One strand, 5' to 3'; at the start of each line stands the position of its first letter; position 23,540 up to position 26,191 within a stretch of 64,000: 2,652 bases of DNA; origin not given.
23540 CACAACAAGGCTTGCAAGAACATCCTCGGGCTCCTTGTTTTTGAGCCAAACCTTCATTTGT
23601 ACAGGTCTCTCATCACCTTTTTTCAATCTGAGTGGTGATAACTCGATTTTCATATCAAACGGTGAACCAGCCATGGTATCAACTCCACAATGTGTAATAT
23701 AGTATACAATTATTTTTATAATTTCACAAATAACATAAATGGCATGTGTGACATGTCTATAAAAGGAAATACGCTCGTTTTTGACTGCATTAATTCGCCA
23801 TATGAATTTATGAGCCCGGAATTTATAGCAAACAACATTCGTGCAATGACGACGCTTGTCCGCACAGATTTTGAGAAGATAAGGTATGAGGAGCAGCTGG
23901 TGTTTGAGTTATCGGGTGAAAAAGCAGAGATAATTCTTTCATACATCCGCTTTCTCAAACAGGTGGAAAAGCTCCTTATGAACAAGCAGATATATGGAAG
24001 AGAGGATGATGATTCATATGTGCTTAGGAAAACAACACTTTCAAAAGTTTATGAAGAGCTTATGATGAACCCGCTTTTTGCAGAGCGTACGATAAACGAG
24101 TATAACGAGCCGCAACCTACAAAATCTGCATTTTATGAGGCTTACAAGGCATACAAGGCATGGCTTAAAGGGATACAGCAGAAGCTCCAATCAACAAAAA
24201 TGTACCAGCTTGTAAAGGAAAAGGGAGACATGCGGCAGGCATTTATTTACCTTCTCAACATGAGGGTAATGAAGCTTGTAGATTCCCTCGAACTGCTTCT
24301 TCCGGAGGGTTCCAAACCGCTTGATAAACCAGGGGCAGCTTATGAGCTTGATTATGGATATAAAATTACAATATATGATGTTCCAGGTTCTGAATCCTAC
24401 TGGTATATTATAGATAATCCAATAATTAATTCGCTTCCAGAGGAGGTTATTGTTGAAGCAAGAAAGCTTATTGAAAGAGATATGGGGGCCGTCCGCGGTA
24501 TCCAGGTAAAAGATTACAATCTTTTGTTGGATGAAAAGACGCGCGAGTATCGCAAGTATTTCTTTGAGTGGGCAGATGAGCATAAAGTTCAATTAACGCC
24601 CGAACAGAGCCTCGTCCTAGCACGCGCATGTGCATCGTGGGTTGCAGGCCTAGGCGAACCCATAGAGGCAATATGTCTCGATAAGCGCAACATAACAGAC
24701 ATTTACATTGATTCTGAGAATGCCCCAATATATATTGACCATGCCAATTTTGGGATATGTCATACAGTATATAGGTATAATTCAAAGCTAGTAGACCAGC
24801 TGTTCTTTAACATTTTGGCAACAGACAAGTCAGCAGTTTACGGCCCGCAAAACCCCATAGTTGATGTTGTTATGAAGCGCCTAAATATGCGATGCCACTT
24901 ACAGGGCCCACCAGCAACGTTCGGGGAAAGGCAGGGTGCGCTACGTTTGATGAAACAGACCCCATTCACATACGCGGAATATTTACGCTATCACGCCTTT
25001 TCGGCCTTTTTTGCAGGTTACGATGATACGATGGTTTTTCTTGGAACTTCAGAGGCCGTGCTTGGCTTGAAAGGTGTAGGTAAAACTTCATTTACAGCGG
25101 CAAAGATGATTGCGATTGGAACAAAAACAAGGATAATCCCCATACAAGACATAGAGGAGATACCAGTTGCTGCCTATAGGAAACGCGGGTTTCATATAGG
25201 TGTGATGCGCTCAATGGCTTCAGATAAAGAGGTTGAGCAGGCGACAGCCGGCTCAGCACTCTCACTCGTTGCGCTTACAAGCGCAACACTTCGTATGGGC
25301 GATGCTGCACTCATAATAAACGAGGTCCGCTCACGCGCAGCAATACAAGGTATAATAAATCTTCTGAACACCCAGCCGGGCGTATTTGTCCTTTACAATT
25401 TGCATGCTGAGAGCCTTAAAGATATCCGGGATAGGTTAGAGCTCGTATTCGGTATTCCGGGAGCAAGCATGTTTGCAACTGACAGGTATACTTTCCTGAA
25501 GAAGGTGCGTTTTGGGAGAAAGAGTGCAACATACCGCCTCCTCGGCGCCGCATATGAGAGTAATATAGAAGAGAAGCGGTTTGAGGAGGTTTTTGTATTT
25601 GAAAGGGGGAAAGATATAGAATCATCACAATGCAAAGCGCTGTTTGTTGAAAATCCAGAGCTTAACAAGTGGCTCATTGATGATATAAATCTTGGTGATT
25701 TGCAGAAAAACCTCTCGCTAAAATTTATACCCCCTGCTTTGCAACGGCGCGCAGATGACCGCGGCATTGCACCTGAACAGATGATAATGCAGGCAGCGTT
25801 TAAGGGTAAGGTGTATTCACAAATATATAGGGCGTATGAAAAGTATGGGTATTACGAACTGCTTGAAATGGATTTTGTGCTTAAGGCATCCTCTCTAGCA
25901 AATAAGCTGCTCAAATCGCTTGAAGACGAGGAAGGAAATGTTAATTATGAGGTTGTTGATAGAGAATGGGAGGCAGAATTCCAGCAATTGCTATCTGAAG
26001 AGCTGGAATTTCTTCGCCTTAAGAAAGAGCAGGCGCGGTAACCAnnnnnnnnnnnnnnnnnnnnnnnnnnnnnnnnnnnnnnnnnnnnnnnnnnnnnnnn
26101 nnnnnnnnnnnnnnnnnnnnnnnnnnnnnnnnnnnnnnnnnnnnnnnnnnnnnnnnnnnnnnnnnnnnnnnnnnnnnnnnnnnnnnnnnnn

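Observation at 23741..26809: Orphan, divergent FlaI/VirB11-class ATPase (783 aa) placed beside a membrane-anchored SNase nuclease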

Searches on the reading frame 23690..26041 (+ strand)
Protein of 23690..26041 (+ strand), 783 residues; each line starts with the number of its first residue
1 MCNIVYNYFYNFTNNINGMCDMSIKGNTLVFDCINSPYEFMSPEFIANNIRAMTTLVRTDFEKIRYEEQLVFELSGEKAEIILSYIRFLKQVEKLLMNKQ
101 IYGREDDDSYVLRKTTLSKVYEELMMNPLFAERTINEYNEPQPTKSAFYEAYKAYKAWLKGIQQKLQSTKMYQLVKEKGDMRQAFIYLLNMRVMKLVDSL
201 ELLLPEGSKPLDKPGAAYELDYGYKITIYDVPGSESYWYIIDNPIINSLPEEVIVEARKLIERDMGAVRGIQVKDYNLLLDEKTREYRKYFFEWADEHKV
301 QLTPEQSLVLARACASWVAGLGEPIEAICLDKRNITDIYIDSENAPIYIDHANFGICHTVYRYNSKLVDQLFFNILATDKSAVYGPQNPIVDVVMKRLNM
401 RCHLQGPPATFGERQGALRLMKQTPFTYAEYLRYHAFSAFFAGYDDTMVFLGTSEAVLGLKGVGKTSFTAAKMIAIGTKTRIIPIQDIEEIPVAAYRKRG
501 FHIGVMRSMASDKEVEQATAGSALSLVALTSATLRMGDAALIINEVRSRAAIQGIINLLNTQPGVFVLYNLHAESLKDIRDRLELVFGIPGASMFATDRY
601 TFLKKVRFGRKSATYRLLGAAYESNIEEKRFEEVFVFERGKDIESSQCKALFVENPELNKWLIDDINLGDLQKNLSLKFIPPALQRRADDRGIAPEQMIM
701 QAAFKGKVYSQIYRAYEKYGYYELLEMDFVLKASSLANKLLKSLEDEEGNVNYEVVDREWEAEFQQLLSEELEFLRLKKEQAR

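Call 3: search_protein_families(library=pfam, proteins=[window:23690-26041:+], max_evalue=0.1)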
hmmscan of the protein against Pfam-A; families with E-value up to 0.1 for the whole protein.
window:23690-26041:+ (783 aa): 0 families

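Call 4: search_protein_families(library=ncbifam, proteins=[window:23690-26041:+], max_evalue=0.1)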
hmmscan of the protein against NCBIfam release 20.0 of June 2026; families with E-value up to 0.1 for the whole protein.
window:23690-26041:+ (783 aa): 8 families
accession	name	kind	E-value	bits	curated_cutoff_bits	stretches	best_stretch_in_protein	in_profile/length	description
TIGR03819.1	heli_sec_ATPase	hypoth_equivalog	6.6e-11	42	373.15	1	308-591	39-305/340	TadA family conjugal transfer-associated ATPase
NF058587.1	archaellum_moto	equivalog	3.5e-09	35.9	550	1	287-583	113-393/527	archaellum flagellar ATPase motor FlaI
TIGR02788.1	VirB11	equivalog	5.6e-08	32.2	249.95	1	457-584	149-263/308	P-type DNA transfer ATPase VirB11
TIGR02782.1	TrbB_P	equivalog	5.9e-05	22.5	304.55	1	328-586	16-255/303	P-type conjugative transfer ATPase TrbB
NF010475.0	PRK13900.1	equivalog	0.00027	20.1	389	1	461-584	169-280/333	type IV secretion system ATPase VirB11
NF010425.0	PRK13851.1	equivalog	0.0046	15.9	461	1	458-566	168-265/344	type IV secretion system protein VirB11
NF010166.0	PRK13646.1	equivalog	0.0066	15.8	458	0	630-679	212-261/286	energy-coupling factor transporter ATPase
NF010469.0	PRK13894.1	subfamily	0.075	12.4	508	0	457-585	154-266/320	conjugal transfer ATPase TrbB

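Call 5: find_homologous_proteins(query=window:23690-26041:+, max_evalue=0.001)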
Query window:23690-26041:+ (783 aa): 450 proteins with E <= 0.001 among 8000 candidates; the best 120 are listed.
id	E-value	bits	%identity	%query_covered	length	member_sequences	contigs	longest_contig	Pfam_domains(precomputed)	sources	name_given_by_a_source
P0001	0.0e+0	1720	100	98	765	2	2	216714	-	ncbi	ncbi:MAG: ATPase, T2SS/T4P/T4SS family [Candidatus Micrarchaeia archaeon]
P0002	0.0e+0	1541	88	97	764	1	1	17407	-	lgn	-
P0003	0.0e+0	1530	87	98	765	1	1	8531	-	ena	-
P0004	0.0e+0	1529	87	98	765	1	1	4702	-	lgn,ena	-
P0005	0.0e+0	1527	86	98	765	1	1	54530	-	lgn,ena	-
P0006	0.0e+0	1514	85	98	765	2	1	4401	-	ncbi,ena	-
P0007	0.0e+0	1384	80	97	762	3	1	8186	-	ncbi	-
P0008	0.0e+0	1373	78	97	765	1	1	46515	-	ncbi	-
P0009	0.0e+0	1373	78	97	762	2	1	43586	-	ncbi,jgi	-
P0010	0.0e+0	1365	77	98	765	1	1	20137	-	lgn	-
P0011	0.0e+0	1353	76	98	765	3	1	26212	-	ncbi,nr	ncbi:MAG: ATPase, T2SS/T4P/T4SS family [Candidatus Micrarchaeota archaeon]|nr:ATPase, T2SS/T4P/T4SS 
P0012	0.0e+0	1320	74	98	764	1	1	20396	-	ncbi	-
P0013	0.0e+0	1297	73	97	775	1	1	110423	-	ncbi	-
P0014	0.0e+0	1263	71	97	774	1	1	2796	-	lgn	-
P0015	0.0e+0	1260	71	97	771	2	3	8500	-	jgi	jgi:type IV secretory pathway ATPase VirB11/archaellum biosynthesis ATPase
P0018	7.1e-262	889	53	96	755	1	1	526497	-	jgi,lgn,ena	-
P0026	2.2e-257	874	52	97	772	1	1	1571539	-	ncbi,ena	-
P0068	1.2e-253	862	52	97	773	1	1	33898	PF00437.27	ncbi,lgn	ncbi:MAG: ATPase, T2SS/T4P/T4SS family [Candidatus Micrarchaeota archaeon]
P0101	8.0e-252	856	50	96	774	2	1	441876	PF00437.27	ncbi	ncbi:MAG: ATPase, T2SS/T4P/T4SS family [Candidatus Anstonellaceae archaeon]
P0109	1.7e-251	855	52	97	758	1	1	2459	PF00437.27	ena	-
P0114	3.6e-251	854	51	96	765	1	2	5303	PF00437.27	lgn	-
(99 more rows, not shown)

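Call 6: search_solved_structures(query=window:23690-26041:+, max_evalue=1, show_alignments=2)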
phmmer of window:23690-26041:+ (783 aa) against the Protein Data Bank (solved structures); distinct sequences matched with E-value up to 1: 3.
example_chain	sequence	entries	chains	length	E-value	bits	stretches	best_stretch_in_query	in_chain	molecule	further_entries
2oap_1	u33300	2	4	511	0.00026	22.7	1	329-584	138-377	Type II secretion system protein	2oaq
4ii7_A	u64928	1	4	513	0.0072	18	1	337-583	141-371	FlaI ATPase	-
4ihq_A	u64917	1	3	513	0.029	16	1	337-494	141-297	FlaI ATPase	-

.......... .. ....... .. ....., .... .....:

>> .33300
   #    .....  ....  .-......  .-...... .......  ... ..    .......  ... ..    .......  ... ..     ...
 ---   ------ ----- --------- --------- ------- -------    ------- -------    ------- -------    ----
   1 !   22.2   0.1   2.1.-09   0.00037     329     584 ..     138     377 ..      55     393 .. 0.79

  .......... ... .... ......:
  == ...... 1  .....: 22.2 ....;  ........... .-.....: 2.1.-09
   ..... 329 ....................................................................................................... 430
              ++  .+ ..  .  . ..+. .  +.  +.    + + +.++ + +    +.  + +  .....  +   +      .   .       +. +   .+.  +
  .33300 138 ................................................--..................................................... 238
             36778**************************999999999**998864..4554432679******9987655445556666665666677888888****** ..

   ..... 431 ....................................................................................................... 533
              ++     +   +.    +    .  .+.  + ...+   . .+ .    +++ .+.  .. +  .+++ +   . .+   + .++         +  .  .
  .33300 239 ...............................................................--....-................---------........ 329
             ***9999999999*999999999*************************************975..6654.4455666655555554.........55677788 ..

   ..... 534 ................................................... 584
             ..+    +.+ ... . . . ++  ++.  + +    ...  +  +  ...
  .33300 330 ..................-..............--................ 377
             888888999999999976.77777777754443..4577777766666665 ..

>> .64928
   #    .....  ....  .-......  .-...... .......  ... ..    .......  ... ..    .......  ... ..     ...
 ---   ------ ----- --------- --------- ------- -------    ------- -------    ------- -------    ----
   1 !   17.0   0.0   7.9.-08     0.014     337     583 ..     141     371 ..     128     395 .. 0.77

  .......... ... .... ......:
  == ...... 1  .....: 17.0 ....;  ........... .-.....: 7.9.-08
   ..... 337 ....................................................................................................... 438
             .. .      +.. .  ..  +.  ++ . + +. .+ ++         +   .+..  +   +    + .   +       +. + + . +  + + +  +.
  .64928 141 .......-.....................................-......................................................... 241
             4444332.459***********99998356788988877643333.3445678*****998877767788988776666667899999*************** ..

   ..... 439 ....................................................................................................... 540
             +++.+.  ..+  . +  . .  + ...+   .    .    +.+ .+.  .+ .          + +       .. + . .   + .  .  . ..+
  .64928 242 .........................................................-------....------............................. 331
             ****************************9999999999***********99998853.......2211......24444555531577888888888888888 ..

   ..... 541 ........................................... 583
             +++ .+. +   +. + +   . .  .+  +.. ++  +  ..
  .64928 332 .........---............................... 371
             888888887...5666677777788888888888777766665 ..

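Call 7: find_encoding_contigs(protein=P0001, flank=10000, max_places=3)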
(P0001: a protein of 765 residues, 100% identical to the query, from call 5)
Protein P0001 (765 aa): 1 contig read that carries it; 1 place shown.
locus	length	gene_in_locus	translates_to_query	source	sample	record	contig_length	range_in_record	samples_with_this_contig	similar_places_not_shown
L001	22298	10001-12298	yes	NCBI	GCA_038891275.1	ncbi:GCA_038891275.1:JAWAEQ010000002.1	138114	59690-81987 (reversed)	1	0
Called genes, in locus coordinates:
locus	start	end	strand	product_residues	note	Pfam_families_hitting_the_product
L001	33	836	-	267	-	PF01145:Band_7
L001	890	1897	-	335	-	-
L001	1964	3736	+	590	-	PF01411:tRNA-synt_2c, PF07973:tRNA_SAD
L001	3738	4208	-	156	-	PF01927:Mut7-C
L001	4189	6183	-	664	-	PF13522:GATase_6, PF13537:GATase_7, PF00733:Asn_synthase, PF03054:tRNA_Me_trans (faint), PF24167:DUF7411 (weak), PF00733:Asn_synthase, PF01902:Diphthami_syn_2_N, PF28410:Diphthami_syn_2_C, +1 more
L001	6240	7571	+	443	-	PF22025:ThiI_fer, PF02926:THUMP, PF02568:ThiI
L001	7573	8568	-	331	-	PF01137:RTC, PF05189:RTC_insert (weak)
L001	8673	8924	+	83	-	-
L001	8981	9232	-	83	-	PF05239:PRC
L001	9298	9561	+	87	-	-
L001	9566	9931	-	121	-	-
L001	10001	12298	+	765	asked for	-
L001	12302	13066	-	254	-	PF00565:SNase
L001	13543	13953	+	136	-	-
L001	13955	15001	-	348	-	PF01966:HD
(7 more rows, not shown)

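Call 8: find_encoding_contigs(protein=P0018, flank=10000, max_places=2)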
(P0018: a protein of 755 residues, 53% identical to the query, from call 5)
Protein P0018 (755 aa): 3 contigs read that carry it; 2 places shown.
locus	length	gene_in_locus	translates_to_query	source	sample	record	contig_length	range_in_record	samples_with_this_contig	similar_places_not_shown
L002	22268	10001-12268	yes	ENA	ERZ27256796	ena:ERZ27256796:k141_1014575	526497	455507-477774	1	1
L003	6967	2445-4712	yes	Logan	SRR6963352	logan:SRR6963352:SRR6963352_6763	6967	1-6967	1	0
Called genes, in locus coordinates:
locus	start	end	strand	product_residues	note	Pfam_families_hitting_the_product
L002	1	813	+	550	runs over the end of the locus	PF01554:MatE (weak), PF01943:Polysacc_synt, PF13440:Polysacc_synt_3, PF03023:MurJ, PF01554:MatE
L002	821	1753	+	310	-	PF01073:3Beta_HSD, PF01370:Epimerase, PF02719:Polysacc_synt_2, PF04321:RmlD_sub_bind, PF05368:NmrA, PF07993:NAD_binding_4, PF13460:NAD_binding_10, PF16363:GDP_Man_Dehyd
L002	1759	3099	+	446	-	PF02878:PGM_PMM_I, PF02879:PGM_PMM_II, PF02880:PGM_PMM_III, PF00408:PGM_PMM_IV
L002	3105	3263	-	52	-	PF19451:DUF5989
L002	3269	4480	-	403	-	PF00657:Lipase_GDSL (weak)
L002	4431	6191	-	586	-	PF02543:Carbam_trans_N, PF16861:Carbam_trans_C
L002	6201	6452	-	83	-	-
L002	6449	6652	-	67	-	-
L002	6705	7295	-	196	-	PF01380:SIS, PF13580:SIS_2 (weak)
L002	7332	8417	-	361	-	PF01658:Inos-1-P_synth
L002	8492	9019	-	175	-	-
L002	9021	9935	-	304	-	-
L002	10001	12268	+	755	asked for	-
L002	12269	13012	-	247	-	PF00733:Asn_synthase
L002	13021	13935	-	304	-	-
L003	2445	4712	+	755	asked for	-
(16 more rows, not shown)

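Call 9: find_encoding_contigs(protein=P0026, flank=10000, max_places=2)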
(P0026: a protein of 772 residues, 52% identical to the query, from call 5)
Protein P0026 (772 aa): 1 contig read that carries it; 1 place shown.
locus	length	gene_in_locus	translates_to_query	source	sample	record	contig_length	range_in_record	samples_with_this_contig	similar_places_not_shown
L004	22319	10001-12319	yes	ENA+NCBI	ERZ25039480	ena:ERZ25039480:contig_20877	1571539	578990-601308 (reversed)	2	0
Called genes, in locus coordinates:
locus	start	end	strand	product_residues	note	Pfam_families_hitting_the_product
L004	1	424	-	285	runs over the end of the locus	-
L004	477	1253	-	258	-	PF00702:Hydrolase, PF13419:HAD_2, PF13242:Hydrolase_like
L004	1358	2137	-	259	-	-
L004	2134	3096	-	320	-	-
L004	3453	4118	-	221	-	-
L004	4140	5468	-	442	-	-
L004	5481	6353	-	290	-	-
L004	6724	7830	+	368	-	PF02355:SecD_SecF_C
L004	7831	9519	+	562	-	PF21760:SecD_1st (faint), PF02355:SecD_SecF_C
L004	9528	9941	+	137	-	PF10000:ACT_3 (weak), PF13840:ACT_7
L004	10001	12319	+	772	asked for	-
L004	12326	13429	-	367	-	PF00155:Aminotran_1_2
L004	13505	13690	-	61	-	PF06093:Spt4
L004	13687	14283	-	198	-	PF03876:SHS2_Rpb7-N, PF00575:S1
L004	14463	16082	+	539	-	PF00089:Trypsin, PF13365:Trypsin_2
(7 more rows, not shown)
